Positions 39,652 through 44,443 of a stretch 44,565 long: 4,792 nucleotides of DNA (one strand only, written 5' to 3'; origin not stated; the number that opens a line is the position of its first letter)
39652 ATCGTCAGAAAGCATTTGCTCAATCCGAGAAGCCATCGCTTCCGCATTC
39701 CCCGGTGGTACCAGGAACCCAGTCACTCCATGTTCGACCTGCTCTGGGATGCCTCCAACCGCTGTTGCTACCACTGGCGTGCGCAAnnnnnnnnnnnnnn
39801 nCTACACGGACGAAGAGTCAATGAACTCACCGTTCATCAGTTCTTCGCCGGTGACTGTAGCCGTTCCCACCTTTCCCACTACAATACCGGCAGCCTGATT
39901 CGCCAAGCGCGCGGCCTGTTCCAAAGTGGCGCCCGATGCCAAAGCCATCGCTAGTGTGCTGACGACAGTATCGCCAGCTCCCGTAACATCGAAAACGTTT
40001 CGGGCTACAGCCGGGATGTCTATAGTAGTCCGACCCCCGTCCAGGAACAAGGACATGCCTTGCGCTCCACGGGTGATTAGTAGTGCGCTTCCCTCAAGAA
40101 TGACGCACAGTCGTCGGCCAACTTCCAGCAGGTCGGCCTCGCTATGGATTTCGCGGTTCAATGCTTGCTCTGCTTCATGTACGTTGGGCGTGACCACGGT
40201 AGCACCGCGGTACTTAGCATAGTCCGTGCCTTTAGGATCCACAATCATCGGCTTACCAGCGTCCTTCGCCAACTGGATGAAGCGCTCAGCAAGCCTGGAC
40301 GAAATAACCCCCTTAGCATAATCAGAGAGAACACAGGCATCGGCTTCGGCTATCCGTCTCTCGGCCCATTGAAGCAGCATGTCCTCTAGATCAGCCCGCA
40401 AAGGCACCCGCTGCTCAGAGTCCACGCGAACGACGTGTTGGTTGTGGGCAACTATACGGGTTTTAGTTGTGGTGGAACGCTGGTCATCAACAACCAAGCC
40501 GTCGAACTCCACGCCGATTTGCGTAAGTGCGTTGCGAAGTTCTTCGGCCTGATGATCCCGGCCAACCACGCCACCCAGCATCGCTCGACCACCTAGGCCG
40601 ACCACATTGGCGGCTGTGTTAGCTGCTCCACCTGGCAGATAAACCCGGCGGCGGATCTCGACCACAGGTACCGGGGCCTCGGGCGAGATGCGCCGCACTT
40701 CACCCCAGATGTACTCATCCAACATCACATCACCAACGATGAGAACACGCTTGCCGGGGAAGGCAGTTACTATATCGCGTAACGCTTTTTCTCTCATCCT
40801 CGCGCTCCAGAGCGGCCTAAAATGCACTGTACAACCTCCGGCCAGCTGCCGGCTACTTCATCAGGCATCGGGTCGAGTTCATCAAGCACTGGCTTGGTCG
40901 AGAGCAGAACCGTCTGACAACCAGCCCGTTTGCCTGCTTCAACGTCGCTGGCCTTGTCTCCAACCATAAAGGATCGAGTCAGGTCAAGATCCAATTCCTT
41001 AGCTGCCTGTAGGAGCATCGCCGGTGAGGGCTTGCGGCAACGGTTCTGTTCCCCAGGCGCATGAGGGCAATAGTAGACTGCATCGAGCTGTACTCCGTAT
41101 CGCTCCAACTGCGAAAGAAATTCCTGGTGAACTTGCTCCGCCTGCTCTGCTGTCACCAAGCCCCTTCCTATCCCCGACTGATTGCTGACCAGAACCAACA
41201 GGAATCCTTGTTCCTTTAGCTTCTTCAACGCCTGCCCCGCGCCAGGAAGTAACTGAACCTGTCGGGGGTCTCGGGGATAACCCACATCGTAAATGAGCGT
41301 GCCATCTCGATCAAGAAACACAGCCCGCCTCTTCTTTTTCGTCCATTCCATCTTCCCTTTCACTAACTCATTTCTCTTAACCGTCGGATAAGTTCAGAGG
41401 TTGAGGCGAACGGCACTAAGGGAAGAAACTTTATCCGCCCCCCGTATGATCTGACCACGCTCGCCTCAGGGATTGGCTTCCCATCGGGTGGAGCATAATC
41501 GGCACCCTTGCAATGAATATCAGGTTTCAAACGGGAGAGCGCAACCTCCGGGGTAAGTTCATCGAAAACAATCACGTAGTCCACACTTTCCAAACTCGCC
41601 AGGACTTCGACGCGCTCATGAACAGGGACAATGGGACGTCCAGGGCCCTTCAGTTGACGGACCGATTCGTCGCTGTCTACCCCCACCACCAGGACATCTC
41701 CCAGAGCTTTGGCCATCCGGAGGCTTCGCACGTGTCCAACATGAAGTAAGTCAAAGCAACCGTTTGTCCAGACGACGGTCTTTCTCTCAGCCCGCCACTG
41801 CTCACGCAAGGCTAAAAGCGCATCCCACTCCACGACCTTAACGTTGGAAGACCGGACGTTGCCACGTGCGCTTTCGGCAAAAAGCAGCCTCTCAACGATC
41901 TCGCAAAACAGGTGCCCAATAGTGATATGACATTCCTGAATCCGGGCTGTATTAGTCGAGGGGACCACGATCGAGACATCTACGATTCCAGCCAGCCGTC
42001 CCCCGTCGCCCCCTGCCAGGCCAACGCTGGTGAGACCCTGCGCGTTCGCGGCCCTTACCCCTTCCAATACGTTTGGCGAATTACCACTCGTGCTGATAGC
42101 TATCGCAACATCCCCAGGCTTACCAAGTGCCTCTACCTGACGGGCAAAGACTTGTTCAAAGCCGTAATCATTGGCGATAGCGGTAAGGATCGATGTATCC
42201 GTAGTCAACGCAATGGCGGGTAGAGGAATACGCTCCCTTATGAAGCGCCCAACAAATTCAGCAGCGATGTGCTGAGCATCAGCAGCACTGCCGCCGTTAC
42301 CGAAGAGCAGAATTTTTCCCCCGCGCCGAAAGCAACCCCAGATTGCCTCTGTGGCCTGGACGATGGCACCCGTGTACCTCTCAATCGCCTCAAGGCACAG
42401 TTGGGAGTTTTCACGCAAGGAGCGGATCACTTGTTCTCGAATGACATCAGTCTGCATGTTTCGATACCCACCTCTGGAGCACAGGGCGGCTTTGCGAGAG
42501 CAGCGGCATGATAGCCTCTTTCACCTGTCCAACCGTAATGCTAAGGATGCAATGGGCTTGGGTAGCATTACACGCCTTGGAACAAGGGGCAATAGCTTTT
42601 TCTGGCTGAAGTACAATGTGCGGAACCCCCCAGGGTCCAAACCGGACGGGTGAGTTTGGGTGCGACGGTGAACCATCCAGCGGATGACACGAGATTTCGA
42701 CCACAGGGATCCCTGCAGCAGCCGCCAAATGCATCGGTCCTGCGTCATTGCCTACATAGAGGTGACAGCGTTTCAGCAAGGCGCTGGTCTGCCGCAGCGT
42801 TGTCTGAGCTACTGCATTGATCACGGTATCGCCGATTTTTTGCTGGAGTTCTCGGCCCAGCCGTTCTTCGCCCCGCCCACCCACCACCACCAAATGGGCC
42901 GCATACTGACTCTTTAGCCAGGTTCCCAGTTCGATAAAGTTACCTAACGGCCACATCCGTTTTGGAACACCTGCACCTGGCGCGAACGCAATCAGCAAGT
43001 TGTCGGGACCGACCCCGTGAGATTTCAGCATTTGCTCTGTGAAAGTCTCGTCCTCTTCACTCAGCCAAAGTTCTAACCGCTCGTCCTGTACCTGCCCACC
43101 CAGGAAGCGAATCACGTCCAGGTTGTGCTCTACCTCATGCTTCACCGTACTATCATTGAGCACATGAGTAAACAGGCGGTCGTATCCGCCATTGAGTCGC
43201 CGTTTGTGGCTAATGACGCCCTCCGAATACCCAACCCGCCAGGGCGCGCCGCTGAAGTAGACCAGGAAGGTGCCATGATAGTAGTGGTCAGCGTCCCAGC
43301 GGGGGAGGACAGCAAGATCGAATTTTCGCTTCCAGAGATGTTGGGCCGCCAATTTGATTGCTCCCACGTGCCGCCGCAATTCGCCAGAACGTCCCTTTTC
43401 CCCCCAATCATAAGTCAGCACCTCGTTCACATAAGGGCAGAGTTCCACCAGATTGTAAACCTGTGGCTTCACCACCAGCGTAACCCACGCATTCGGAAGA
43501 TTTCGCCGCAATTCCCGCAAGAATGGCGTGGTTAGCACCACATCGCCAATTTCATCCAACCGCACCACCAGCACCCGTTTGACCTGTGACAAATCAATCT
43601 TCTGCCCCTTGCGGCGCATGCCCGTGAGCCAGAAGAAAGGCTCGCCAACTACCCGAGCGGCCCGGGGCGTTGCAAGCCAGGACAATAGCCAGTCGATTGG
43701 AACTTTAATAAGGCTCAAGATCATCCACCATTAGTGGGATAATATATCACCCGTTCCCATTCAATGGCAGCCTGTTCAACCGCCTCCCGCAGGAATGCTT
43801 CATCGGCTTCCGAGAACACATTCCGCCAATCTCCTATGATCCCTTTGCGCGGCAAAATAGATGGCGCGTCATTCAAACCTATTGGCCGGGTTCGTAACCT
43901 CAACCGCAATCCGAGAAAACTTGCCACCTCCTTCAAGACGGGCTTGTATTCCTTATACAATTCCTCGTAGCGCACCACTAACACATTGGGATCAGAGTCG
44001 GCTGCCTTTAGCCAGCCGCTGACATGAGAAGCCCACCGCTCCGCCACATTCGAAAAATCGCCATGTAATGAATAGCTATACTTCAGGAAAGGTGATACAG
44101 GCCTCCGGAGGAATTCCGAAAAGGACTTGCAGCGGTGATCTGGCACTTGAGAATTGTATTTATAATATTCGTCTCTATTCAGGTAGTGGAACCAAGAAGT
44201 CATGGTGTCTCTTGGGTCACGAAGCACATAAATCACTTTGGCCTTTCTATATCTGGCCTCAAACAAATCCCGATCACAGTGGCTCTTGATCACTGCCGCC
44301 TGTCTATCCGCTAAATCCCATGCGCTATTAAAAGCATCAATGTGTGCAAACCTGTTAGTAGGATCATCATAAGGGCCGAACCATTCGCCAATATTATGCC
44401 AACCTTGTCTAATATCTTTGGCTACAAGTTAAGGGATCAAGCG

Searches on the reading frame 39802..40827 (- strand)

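Call 71: search_protein_families(library=pfam, proteins=[window:39802-40827:-], max_evalue=0.01)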
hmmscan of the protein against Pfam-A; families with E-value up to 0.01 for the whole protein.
window:39802-40827:- (341 aa): 2 families
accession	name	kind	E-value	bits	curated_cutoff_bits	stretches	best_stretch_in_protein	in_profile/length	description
PF00294.29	PfkB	-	1.9e-47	162.5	25.8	1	28-324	4-297/302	pfkB family carbohydrate kinase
PF08543.17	Phos_pyr_kin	-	2.2e-09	37.5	27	1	208-311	119-226/246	Phosphomethylpyrimidine kinase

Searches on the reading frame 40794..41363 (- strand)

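Call 71: search_protein_families(library=pfam, proteins=[window:40794-41363:-], max_evalue=0.01)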
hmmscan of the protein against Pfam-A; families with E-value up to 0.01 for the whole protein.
window:40794-41363:- (189 aa): 6 families
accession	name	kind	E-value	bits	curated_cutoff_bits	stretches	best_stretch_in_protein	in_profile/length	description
PF13242.12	Hydrolase_like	-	2.3e-14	53.5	22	1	109-156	2-50/75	HAD-hyrolase-like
PF00702.32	Hydrolase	-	3.1e-14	54.3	26.4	1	2-148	56-191/191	haloacid dehalogenase-like hydrolase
PF13419.12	HAD_2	-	1.1e-12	48.9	23.8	1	64-153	95-177/178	Haloacid dehalogenase-like hydrolase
PF08645.17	PNK3P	-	1.8e-09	38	22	1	18-140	6-129/161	Polynucleotide kinase 3 phosphatase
PF13344.12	Hydrolase_6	-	2.4e-05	24.7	27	1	15-67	1-44/101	Haloacid dehalogenase-like hydrolase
PF12710.13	HAD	-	0.00024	22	27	1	38-143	86-187/189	haloacid dehalogenase-like hydrolase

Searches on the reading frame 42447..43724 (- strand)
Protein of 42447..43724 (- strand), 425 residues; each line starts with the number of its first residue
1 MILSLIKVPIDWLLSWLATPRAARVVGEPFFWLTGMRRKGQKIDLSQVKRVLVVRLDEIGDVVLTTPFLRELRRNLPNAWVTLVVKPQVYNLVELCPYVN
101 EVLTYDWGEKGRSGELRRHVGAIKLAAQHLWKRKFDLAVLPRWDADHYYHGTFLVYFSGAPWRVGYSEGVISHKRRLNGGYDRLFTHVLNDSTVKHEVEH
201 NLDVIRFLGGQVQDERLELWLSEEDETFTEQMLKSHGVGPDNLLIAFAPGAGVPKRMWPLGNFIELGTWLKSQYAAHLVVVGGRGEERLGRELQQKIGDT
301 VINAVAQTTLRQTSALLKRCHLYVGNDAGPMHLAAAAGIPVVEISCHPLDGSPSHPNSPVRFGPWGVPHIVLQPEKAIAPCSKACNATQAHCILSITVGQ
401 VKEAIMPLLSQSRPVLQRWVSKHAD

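Call 71: search_protein_families(library=pfam, proteins=[window:42447-43724:-], max_evalue=0.01)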
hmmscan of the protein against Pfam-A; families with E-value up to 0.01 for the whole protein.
window:42447-43724:- (425 aa): 1 family
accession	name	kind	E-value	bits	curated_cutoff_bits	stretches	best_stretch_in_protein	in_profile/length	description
PF01075.23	Glyco_transf_9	-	1.4e-16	61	22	1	152-344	26-208/247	Glycosyltransferase family 9 (heptosyltransferase)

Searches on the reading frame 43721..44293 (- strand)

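Call 71: search_protein_families(library=pfam, proteins=[window:43721-44293:-], max_evalue=0.01)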
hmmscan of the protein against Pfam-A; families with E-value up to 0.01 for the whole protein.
window:43721-44293:- (190 aa): 2 families
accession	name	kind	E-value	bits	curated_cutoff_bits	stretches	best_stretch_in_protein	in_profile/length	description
PF00685.33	Sulfotransfer_1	-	8.4e-23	81.5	22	1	2-131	73-183/255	Sulfotransferase domain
PF13469.12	Sulfotransfer_3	-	9e-08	33.1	27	1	70-130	154-213/216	Sulfotransferase family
